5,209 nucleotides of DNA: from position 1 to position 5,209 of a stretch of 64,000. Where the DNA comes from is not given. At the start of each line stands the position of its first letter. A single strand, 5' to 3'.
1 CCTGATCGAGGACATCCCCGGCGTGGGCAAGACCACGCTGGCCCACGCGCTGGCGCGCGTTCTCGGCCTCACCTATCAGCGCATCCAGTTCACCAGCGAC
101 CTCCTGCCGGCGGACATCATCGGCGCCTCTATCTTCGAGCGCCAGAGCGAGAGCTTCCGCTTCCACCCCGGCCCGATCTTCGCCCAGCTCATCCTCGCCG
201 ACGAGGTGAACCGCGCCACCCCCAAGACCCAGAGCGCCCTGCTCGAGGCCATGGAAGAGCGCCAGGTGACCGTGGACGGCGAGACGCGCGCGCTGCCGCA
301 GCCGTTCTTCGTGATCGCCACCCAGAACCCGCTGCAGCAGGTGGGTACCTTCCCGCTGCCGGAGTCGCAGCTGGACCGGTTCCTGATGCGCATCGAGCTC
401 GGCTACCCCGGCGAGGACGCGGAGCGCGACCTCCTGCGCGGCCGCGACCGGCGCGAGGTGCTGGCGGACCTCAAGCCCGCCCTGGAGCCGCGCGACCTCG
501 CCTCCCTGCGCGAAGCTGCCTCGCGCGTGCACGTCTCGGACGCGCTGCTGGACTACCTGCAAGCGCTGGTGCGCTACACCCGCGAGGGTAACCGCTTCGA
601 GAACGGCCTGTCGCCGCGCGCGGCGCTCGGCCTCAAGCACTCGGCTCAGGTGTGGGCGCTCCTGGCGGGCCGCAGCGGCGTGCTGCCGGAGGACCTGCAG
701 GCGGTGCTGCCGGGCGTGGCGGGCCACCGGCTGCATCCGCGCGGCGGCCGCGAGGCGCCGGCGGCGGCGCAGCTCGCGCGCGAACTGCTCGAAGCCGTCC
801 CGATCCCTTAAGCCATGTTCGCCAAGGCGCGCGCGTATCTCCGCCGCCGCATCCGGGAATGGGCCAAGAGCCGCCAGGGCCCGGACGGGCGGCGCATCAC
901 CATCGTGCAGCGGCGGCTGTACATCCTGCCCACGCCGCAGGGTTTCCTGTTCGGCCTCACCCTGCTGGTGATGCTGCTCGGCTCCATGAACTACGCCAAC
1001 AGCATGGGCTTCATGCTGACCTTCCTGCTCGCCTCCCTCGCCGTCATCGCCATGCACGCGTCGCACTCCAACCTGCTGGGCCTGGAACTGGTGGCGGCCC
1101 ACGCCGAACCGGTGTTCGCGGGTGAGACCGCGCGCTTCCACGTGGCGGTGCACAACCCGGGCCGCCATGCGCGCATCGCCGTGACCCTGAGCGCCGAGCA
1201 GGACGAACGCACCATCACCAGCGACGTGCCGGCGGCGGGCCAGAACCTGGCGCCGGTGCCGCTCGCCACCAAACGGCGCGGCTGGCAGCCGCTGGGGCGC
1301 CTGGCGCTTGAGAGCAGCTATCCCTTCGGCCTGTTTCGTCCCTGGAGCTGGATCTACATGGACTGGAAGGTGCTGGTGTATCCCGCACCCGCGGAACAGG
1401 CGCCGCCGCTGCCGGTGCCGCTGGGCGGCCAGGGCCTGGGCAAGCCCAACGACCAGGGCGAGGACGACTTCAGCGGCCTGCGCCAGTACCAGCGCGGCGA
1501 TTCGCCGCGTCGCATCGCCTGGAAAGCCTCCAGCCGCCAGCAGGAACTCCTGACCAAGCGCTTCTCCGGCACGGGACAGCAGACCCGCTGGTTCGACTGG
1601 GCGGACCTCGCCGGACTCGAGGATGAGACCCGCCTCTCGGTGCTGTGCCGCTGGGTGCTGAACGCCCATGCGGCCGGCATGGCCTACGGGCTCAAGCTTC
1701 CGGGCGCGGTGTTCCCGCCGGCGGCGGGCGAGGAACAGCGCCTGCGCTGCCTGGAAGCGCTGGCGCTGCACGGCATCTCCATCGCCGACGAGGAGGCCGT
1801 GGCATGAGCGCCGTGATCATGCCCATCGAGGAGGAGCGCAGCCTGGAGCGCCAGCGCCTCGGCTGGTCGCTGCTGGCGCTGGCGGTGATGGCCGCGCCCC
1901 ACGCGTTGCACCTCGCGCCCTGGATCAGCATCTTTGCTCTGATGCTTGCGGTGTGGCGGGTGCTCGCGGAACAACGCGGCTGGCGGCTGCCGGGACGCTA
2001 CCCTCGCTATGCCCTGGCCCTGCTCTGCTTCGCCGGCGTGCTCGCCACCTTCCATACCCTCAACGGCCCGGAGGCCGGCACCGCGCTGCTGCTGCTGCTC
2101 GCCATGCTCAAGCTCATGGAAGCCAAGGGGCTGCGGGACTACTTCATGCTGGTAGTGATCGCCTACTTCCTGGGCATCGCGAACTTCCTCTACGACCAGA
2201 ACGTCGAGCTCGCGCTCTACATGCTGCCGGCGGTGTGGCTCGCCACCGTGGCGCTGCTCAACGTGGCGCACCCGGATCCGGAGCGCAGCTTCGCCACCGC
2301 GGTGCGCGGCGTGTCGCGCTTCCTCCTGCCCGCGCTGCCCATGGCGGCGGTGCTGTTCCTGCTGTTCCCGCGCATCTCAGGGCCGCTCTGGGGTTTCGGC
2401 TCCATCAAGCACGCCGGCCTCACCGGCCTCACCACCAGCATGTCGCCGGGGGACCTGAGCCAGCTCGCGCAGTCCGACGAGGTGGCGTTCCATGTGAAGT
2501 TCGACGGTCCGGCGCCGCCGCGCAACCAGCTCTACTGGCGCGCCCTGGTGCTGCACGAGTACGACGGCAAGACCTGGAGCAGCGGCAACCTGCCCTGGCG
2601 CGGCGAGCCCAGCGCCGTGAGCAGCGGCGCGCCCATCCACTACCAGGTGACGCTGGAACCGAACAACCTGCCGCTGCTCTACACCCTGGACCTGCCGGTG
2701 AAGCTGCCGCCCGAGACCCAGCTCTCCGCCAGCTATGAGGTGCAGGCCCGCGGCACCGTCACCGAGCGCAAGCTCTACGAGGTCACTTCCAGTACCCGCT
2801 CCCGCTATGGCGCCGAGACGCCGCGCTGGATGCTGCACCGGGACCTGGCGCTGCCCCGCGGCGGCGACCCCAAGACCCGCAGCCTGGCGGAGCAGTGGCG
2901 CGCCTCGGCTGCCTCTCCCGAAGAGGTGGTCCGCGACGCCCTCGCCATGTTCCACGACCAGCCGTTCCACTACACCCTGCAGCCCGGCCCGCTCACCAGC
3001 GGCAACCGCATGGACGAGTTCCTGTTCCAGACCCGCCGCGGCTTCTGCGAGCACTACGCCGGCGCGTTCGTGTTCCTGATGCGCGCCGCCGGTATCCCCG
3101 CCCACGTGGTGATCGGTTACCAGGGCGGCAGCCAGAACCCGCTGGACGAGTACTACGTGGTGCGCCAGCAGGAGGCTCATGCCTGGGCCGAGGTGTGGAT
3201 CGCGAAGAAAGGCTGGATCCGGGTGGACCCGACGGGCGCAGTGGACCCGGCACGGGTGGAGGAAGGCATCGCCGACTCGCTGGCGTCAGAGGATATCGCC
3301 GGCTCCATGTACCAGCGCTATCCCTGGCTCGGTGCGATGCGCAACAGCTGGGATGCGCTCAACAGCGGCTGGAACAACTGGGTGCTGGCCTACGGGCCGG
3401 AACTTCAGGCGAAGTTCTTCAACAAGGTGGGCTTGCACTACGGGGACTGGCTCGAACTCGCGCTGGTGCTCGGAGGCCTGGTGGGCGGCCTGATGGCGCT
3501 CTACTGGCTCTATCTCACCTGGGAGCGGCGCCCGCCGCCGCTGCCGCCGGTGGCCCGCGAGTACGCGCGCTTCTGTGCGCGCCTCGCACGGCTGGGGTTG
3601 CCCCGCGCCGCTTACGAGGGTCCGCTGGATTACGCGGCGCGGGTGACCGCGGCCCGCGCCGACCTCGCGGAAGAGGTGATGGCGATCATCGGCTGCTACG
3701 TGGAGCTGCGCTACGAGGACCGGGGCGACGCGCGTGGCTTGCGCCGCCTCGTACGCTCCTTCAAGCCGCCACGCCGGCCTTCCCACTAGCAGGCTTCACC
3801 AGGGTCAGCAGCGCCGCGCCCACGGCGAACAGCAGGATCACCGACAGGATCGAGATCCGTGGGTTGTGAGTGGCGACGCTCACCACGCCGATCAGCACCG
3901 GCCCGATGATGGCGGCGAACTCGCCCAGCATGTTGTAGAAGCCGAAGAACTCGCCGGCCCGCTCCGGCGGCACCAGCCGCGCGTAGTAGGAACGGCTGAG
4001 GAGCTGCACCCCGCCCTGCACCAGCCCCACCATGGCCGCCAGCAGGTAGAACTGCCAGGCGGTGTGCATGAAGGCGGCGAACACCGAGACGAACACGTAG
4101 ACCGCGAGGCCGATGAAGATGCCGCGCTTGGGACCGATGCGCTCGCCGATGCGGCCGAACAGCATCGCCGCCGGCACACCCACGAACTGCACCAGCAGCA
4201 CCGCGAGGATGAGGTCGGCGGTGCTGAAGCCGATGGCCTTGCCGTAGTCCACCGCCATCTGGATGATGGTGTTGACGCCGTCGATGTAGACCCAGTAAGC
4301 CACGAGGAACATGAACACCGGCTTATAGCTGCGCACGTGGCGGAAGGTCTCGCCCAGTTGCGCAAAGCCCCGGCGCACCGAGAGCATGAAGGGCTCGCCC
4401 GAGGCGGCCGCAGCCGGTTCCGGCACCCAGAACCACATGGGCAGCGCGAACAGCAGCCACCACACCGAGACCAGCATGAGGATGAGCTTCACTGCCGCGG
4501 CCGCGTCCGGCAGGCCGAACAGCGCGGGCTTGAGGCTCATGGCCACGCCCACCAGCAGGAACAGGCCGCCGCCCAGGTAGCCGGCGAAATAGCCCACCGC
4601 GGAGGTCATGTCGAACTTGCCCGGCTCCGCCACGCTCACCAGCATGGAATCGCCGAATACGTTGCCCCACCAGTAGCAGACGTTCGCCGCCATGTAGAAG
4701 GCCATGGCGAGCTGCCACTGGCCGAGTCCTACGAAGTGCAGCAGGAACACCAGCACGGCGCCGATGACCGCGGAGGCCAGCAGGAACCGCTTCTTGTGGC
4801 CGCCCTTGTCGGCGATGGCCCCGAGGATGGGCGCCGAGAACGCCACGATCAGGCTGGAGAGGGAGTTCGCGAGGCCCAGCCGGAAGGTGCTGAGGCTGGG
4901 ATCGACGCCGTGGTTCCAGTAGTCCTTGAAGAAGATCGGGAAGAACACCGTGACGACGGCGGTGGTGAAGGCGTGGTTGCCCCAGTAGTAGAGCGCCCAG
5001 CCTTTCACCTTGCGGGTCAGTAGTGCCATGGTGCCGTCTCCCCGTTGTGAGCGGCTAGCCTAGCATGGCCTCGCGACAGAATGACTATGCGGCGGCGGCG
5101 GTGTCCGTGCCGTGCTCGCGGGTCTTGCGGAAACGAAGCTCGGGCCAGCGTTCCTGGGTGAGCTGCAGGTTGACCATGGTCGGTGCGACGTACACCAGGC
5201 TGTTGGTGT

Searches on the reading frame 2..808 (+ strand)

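Call 36: search_protein_families(library=pfam, proteins=[window:2-808:+], max_evalue=0.00001)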
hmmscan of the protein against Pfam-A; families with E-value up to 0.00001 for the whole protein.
window:2-808:+ (269 aa): 4 families
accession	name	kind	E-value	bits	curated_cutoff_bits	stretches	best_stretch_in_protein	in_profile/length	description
PF07726.17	AAA_3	-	6.1e-63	211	27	1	1-129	3-131/131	ATPase family associated with various cellular activities (AAA)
PF07728.20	AAA_5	-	7.1e-15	55.7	22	1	6-127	8-139/139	AAA domain (dynein-related subfamily)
PF17863.7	AAA_lid_2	-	5.3e-14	52.1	22.7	1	192-252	2-64/74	AAA lid domain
PF00004.35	AAA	-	6.7e-07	30.2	21.2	1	6-133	7-129/131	ATPase family associated with various cellular activities (AAA)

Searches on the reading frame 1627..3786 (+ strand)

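Call 36: search_protein_families(library=pfam, proteins=[window:1627-3786:+], max_evalue=0.00001)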
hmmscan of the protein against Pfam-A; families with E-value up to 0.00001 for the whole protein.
window:1627-3786:+ (720 aa): 3 families
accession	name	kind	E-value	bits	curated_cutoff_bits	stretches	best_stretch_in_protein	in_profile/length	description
PF11992.13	TgpA_N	-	1.7e-73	248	30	1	80-391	1-329/333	TgpA N-terminal domain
PF01841.26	Transglut_core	-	1e-23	84.1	23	1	419-535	2-108/108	Transglutaminase-like superfamily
PF13559.11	DUF4129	-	1.9e-11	44.3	24.8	1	646-710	2-66/69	Domain of unknown function (DUF4129)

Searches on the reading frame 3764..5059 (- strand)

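Call 36: search_protein_families(library=pfam, proteins=[window:3764-5059:-], max_evalue=0.00001)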
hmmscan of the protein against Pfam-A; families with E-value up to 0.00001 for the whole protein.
window:3764-5059:- (432 aa): 3 families
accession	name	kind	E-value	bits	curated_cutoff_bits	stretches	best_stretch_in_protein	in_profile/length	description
PF11700.14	ATG22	-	1.4e-63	215.7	24.1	2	152-427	193-478/482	Vacuole effluxer Atg22 like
PF07690.21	MFS_1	-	3.6e-36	125.2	33.4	2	30-387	9-347/347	Major Facilitator Superfamily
PF13347.12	MFS_2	-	9.9e-06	24.8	27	0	30-393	10-380/427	MFS/sugar transport protein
